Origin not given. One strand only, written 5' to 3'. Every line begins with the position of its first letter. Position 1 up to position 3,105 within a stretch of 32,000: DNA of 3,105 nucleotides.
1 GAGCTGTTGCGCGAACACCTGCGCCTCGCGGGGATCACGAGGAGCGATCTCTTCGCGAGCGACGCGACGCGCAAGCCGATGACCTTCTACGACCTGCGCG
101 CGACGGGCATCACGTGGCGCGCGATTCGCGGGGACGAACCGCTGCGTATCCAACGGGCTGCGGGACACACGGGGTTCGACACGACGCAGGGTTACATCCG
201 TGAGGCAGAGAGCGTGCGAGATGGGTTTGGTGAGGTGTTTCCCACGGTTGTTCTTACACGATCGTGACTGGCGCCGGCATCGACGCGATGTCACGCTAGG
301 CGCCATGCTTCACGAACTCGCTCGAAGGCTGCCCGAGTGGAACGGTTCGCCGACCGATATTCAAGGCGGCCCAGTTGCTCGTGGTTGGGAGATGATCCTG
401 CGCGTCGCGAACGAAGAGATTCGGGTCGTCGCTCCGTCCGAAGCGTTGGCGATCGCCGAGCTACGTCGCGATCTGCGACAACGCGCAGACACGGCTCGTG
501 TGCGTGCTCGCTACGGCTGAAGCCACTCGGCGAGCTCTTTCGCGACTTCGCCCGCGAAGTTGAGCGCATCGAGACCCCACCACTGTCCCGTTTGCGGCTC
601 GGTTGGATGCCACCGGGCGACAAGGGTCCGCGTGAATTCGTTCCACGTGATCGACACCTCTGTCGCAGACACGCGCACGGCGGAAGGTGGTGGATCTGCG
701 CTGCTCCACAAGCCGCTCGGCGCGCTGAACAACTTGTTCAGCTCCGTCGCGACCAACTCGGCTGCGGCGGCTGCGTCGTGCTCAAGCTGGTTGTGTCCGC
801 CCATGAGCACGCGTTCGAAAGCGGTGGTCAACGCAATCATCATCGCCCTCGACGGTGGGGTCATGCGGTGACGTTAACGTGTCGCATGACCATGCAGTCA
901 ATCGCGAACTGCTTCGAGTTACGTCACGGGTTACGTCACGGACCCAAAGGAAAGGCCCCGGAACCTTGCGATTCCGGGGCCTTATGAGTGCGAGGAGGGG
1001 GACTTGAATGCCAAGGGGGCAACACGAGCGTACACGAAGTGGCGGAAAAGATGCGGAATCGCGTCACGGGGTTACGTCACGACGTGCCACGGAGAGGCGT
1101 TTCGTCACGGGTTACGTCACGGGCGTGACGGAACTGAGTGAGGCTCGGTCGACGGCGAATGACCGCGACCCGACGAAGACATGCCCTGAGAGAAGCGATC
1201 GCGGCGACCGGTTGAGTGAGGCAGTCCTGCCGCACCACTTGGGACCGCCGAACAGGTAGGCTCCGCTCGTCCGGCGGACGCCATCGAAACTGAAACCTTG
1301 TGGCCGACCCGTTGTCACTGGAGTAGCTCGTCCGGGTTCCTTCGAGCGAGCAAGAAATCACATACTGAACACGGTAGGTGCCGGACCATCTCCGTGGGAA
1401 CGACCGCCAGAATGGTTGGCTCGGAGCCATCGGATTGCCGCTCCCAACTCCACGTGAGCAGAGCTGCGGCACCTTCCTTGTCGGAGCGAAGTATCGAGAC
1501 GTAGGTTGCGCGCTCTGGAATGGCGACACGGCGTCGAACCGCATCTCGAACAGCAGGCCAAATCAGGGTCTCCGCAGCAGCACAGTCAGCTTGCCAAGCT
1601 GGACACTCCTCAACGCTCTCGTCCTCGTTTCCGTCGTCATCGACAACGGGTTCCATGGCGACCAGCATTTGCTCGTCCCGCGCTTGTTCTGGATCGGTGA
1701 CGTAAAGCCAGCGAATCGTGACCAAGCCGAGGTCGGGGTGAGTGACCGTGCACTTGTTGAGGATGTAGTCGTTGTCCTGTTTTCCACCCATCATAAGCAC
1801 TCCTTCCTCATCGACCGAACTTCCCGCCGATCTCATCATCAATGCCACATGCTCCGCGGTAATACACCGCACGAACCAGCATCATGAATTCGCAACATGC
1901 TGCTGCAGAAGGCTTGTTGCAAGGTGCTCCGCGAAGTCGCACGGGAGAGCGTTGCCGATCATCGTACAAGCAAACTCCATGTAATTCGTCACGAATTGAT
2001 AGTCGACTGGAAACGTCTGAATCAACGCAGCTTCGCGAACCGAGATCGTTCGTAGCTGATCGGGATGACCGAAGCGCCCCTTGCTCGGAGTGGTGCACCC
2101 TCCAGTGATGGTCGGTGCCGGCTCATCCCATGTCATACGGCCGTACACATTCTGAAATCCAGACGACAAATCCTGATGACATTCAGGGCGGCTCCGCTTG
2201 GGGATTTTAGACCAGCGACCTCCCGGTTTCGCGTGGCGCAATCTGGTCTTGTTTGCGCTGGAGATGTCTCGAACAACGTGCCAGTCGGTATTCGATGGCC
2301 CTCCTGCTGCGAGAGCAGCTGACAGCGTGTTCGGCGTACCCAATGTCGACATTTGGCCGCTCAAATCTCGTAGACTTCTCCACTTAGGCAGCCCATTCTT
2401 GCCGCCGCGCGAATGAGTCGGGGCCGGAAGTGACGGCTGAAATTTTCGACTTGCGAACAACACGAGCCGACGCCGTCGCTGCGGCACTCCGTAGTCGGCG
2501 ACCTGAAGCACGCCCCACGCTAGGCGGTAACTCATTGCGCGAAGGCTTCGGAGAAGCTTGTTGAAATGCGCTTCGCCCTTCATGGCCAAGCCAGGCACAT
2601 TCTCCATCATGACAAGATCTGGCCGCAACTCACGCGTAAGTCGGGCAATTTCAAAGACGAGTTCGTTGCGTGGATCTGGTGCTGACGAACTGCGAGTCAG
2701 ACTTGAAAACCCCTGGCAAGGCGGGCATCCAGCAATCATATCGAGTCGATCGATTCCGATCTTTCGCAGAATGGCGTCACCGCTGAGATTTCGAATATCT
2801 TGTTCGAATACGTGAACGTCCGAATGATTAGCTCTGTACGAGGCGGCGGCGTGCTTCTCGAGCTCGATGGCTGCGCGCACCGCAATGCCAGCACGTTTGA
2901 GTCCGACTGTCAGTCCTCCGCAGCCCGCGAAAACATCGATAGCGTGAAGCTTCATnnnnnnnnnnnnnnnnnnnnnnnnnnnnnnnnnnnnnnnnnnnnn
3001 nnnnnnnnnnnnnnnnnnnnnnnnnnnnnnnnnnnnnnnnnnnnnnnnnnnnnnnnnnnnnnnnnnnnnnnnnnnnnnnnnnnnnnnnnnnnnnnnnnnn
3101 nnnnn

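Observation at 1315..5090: GHKL ATPase fused to a PD-(D/E)xK nuclease, translationally coupled to a C5-methyltransferase and a small acidic protein: non-canonical R-M-like defence candidate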

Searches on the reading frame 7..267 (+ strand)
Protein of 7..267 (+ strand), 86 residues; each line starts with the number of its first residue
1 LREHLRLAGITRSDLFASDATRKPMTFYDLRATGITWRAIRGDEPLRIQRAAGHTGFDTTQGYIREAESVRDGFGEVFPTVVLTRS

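Call 26: search_protein_families(library=pfam, proteins=[window:7-267:+], max_evalue=0.01)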
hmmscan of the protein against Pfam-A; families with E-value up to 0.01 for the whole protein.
window:7-267:+ (86 aa): 0 families

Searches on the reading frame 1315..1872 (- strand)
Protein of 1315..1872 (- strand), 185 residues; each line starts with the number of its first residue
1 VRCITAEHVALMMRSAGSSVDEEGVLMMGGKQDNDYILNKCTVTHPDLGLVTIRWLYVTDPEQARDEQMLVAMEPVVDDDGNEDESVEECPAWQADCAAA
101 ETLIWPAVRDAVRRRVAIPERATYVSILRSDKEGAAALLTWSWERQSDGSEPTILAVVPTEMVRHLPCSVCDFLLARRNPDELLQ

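Call 3: search_protein_families(library=pfam, proteins=[window:1315-1872:-], max_evalue=1)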
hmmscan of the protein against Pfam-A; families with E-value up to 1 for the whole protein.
window:1315-1872:- (185 aa): 0 families

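Call 4: search_protein_families(library=padloc, proteins=[window:1315-1872:-], max_evalue=1)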
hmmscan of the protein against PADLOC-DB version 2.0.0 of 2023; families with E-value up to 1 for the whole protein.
window:1315-1872:- (185 aa): 0 families

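Call 5: search_protein_families(library=ncbifam, proteins=[window:1315-1872:-], max_evalue=1)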
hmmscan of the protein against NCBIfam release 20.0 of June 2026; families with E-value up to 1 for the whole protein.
window:1315-1872:- (185 aa): 0 families

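Call 14: find_homologous_proteins(query=window:1315-1794:-, max_evalue=0.001)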
Query window:1315-1794:- (159 aa): 1 proteins with E <= 0.001 among 48 candidates.
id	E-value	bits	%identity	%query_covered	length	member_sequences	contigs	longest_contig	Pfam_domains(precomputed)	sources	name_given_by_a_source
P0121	3.9e-97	340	95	100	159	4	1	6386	-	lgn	-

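Call 48: find_encoding_contigs(protein=P0121, flank=6000, max_places=3)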
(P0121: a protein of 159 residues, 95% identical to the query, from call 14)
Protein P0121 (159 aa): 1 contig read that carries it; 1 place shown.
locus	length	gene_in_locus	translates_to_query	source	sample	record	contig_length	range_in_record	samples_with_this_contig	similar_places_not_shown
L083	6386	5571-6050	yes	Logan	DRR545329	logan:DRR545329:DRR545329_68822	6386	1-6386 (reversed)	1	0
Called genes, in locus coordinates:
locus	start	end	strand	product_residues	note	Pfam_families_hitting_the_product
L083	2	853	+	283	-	?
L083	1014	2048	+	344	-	-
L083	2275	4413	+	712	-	PF02518:HATPase_c (faint), PF13589:HATPase_c_3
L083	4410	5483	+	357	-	PF00145:DNA_methylase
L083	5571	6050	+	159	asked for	-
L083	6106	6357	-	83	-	-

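Call 58: search_protein_families(library=phrogs, proteins=[window:1315-1794:-], max_evalue=0.01)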
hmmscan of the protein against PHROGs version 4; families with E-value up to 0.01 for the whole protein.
window:1315-1794:- (159 aa): 0 families

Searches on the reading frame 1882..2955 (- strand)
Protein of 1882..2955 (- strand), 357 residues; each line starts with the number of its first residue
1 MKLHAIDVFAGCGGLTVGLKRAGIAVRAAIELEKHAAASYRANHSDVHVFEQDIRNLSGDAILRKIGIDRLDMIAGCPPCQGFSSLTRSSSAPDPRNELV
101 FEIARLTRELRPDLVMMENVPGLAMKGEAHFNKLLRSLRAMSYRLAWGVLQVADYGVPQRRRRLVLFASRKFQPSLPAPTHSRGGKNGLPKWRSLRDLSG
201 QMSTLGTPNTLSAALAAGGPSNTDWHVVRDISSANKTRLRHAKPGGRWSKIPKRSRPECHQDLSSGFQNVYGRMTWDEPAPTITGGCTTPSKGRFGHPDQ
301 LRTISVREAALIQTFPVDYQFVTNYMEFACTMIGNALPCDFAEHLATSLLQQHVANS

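Call 3: search_protein_families(library=pfam, proteins=[window:1882-2955:-], max_evalue=1)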
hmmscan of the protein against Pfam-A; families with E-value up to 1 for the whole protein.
window:1882-2955:- (357 aa): 2 families
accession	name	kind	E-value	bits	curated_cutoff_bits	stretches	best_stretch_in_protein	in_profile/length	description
PF00145.23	DNA_methylase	-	1.7e-59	202.3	22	1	5-349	3-322/324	C-5 cytosine-specific DNA methylase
PF09445.16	Methyltransf_15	-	0.0074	16.3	22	1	5-84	4-85/165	RNA cap guanine-N2 methyltransferase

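Call 4: search_protein_families(library=padloc, proteins=[window:1882-2955:-], max_evalue=1)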
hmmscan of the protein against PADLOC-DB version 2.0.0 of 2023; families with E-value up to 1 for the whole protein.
window:1882-2955:- (357 aa): 63 families (the best 25 are shown)
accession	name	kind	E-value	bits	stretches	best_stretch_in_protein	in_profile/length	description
PDLC00033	DruM2|DruM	-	1.6e-90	302.1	1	3-352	22-363/368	DNA cytosine methylase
PDLC03378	MTase_II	-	2.7e-89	297.8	1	1-351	1-328/344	Type II methyltransferase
PDLC03234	MTase_II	-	3.5e-76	254.9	1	2-352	4-365/375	Type II methyltransferase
PDLC03326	MTase_II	-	4.3e-64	215.2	1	2-350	4-373/412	Type II methyltransferase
PDLC00026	DruM2|DruM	-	4.6e-57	192.1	1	2-352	4-317/336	DNA cytosine methylase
PDLC03237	MTase_II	-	2e-53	179.6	2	6-171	797-970/1036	Type II methyltransferase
PDLC03272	MTase_II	-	3.3e-51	172.7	1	2-352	74-389/407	Type II methyltransferase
PDLC02650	DrmMII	-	1.1e-46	157.6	2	1-124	7-137/435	DrmMII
PDLC03307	MTase_II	-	3e-46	156.4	2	4-134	2-126/382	Type II methyltransferase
PDLC02651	DrmMII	-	5.8e-41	138.6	1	1-351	1-355/371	DrmMII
PDLC00027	DruM2|DruM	-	7.1e-41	138.8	2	3-187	12-192/361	DNA cytosine methylase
PDLC03368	MTase_II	-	1.1e-39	134.2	2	6-174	87-270/427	Type II methyltransferase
PDLC03270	MTase_II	-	1.1e-38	131.1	2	4-172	2-164/309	Type II methyltransferase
PDLC02648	DrmMII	-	2.1e-38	130.3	2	2-171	21-227/468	DrmMII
PDLC03343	MTase_II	-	3.1e-37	126.6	2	3-178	6-179/462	Type II methyltransferase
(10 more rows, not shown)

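Call 5: search_protein_families(library=ncbifam, proteins=[window:1882-2955:-], max_evalue=1)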
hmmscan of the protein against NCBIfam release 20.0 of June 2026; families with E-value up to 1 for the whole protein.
window:1882-2955:- (357 aa): 5 families
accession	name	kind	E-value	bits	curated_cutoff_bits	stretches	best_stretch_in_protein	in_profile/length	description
TIGR00675.1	dcm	superfamily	1.1e-45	156.7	100.65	1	6-348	2-328/329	DNA (cytosine-5-)-methyltransferase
NF007772.0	PRK10458.1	subfamily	3.3e-08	32.5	710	1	4-147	90-256/472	DNA cytosine methylase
NF000058.2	Erm41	exception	0.027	14.4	350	1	6-96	36-119/173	23S rRNA (adenine(2058)-N(6))-methyltransferase Erm(41)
TIGR02469.1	CbiT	equivalog_domain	0.047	14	78.3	1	4-56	22-75/124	precorrin-6Y C5,15-methyltransferase (decarboxylating) subunit CbiT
NF041658.1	ornithlipidmtase_OlsG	equivalog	0.08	12.7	350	1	41-84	82-126/191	ornithine lipid N-methyltransferase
